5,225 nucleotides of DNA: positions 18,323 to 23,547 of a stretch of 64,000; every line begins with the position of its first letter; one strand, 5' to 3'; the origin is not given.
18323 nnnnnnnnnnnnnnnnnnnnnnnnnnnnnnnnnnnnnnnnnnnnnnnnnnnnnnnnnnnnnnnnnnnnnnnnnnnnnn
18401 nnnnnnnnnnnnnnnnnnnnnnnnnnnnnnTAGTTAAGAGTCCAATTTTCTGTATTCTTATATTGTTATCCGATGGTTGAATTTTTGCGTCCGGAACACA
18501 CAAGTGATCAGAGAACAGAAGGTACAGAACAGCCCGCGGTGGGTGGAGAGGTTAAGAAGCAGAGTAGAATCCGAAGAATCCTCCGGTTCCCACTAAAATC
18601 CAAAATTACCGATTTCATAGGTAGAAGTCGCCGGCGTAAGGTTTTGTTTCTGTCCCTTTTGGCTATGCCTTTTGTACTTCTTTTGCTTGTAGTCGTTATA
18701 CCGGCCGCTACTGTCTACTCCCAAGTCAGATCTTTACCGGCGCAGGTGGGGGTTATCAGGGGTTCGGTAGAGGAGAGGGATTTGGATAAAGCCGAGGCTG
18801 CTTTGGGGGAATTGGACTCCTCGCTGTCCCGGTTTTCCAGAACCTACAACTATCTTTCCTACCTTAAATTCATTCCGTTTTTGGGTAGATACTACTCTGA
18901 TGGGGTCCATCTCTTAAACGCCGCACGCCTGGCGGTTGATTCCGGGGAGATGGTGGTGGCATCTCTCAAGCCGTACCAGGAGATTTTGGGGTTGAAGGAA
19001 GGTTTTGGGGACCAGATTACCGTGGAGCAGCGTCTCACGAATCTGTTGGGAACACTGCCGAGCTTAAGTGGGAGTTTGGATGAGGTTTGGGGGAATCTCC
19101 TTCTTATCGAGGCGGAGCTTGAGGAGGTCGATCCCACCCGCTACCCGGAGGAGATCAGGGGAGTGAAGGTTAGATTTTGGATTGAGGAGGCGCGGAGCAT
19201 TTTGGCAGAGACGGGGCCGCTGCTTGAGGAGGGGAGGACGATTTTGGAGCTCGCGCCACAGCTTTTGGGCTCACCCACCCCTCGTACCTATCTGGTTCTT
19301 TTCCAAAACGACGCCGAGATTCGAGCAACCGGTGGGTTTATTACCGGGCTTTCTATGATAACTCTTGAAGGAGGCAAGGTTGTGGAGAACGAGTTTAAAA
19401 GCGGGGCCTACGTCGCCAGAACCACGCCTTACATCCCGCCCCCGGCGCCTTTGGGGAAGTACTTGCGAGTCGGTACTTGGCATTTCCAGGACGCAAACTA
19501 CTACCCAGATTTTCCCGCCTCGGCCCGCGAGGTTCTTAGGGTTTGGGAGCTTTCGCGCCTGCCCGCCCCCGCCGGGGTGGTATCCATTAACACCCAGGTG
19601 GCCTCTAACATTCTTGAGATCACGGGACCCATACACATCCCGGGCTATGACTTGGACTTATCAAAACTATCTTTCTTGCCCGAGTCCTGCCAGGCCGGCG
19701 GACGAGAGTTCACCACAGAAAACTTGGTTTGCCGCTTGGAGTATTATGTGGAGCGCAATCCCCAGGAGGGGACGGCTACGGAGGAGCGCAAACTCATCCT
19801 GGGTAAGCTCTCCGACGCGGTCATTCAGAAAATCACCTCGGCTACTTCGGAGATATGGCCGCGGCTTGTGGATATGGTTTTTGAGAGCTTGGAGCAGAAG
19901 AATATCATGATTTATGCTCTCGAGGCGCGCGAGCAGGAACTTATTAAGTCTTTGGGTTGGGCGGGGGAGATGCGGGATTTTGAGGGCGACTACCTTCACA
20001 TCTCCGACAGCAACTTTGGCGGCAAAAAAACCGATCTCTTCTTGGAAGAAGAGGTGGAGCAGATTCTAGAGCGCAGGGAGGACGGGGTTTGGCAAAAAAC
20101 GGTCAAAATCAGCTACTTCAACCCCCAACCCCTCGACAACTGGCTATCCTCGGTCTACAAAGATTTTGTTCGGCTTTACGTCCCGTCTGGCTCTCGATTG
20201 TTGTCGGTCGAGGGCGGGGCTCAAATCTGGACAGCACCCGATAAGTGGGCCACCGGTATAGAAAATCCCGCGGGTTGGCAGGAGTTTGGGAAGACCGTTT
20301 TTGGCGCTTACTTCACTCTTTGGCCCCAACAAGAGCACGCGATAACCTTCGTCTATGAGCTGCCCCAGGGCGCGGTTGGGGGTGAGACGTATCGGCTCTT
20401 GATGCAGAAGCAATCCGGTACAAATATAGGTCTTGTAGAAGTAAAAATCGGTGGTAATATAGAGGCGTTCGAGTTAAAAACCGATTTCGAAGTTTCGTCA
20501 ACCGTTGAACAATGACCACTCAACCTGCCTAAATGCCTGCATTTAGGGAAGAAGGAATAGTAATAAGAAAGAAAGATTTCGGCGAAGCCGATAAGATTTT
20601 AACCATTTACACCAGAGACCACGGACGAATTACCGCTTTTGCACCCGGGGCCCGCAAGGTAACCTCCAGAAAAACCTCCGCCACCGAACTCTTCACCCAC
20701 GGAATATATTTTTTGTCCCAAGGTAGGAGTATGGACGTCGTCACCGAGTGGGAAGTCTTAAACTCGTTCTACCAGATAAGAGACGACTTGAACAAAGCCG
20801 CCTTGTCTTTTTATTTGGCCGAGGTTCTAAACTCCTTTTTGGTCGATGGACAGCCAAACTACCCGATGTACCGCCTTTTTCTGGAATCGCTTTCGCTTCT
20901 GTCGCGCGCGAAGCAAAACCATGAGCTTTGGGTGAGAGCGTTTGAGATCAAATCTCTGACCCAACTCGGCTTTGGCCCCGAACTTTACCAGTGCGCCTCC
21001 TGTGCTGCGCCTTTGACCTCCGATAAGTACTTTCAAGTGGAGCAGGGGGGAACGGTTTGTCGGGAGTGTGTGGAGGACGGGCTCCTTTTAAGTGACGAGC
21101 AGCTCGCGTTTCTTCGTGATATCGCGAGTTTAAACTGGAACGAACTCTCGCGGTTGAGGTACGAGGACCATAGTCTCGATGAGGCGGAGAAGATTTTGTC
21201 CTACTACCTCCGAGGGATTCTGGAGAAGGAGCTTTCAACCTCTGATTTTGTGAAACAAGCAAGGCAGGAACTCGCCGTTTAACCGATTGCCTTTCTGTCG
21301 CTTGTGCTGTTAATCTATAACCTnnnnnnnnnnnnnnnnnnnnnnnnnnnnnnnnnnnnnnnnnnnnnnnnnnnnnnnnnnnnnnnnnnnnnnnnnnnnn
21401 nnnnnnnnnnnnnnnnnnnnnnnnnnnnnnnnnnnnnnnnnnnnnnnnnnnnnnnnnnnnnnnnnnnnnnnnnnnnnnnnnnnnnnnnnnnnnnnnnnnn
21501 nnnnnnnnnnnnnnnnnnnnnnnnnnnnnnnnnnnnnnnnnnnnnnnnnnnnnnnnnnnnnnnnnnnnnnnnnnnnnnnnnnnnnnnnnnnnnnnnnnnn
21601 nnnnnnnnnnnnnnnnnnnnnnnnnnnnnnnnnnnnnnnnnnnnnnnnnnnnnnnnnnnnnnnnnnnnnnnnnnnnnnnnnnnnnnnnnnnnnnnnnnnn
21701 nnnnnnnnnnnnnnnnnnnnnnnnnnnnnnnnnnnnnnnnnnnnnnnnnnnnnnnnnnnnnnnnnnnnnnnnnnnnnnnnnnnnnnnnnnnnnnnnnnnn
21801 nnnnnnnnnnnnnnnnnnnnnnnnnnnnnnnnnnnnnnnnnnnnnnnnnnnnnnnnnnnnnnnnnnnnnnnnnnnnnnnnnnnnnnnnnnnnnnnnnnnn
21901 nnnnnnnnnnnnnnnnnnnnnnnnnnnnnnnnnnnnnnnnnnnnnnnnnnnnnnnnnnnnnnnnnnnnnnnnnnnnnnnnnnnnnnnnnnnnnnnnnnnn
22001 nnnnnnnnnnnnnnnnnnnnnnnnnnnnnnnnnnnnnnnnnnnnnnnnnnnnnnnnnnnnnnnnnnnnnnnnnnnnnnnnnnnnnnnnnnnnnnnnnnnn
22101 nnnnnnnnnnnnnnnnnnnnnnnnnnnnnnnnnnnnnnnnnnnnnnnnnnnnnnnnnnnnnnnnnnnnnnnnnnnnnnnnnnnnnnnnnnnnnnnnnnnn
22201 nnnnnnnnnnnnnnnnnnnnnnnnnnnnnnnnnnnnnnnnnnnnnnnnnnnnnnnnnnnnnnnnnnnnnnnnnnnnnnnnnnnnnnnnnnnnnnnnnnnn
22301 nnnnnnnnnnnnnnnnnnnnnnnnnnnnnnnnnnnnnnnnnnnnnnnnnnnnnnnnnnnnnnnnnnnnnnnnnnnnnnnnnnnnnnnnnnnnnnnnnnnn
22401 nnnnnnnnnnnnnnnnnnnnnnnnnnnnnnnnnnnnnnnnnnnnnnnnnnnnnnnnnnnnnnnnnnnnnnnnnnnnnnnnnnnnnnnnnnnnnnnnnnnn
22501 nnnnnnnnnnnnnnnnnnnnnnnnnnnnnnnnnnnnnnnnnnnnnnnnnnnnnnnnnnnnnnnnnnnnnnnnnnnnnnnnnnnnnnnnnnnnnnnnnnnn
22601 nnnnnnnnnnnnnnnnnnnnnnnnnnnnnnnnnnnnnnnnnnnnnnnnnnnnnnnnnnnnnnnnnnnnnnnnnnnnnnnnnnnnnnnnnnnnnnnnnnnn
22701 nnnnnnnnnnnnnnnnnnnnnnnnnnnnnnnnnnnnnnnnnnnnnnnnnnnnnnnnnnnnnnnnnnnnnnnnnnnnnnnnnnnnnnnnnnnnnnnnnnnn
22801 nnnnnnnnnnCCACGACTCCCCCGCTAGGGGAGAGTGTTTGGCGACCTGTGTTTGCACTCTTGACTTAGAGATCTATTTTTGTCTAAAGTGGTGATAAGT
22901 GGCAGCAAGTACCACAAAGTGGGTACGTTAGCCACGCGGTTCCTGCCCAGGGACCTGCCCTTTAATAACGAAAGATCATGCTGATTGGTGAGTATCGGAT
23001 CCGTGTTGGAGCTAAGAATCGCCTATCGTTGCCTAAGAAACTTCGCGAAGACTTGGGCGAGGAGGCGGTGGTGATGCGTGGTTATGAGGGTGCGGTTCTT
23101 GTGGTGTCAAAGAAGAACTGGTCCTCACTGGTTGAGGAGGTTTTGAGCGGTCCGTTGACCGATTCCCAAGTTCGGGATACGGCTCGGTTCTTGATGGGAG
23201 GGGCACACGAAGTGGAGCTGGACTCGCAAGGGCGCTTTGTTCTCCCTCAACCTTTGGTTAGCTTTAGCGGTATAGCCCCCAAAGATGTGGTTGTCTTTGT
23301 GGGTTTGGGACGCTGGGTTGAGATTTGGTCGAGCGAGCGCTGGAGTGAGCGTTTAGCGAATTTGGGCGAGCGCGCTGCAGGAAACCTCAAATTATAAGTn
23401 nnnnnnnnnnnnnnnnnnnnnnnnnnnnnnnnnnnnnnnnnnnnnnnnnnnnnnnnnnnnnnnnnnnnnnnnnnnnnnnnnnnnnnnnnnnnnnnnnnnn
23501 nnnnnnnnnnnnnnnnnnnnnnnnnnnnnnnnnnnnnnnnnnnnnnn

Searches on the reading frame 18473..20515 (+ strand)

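Call 16: search_protein_families(library=pfam, proteins=[window:18473-20515:+], max_evalue=0.001)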
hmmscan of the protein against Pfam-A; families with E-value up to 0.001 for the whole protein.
window:18473-20515:+ (680 aa): 1 family
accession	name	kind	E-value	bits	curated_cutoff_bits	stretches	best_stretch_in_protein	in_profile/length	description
PF13196.11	DUF4012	-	5.8e-24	85.7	28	1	270-391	3-126/144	Protein of unknown function (DUF4012)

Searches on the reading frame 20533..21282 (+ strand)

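Call 11: search_protein_families(library=pfam, proteins=[window:20533-21282:+], max_evalue=0.001)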
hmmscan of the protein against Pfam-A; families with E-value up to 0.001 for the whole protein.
window:20533-21282:+ (249 aa): 2 families
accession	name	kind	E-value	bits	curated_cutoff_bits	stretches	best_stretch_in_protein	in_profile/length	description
PF02565.21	RecO_C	-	1e-25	90.7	22.1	1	83-235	1-154/157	Recombination protein O C terminal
PF11967.14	RecO_N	-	7.9e-23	80.7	27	1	1-79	1-80/80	Recombination protein O N terminal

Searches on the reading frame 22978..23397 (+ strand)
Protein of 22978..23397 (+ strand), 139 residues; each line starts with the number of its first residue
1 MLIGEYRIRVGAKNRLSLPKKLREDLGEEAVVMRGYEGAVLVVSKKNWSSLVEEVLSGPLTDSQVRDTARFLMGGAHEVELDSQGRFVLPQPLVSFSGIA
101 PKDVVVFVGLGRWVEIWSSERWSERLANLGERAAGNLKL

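Call 6: search_protein_families(library=pfam, proteins=[window:22978-23397:+], max_evalue=1)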
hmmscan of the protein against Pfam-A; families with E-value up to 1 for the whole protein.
window:22978-23397:+ (139 aa): 2 families
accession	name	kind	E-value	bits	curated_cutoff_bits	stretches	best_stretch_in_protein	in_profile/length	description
PF02381.23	MraZ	-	2.6e-22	79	23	2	1-70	1-71/72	MraZ protein, putative antitoxin-like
PF04014.23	MazE_antitoxin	-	0.096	13.1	24.7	1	9-27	3-21/48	Antidote-toxin recognition MazE, bacterial antitoxin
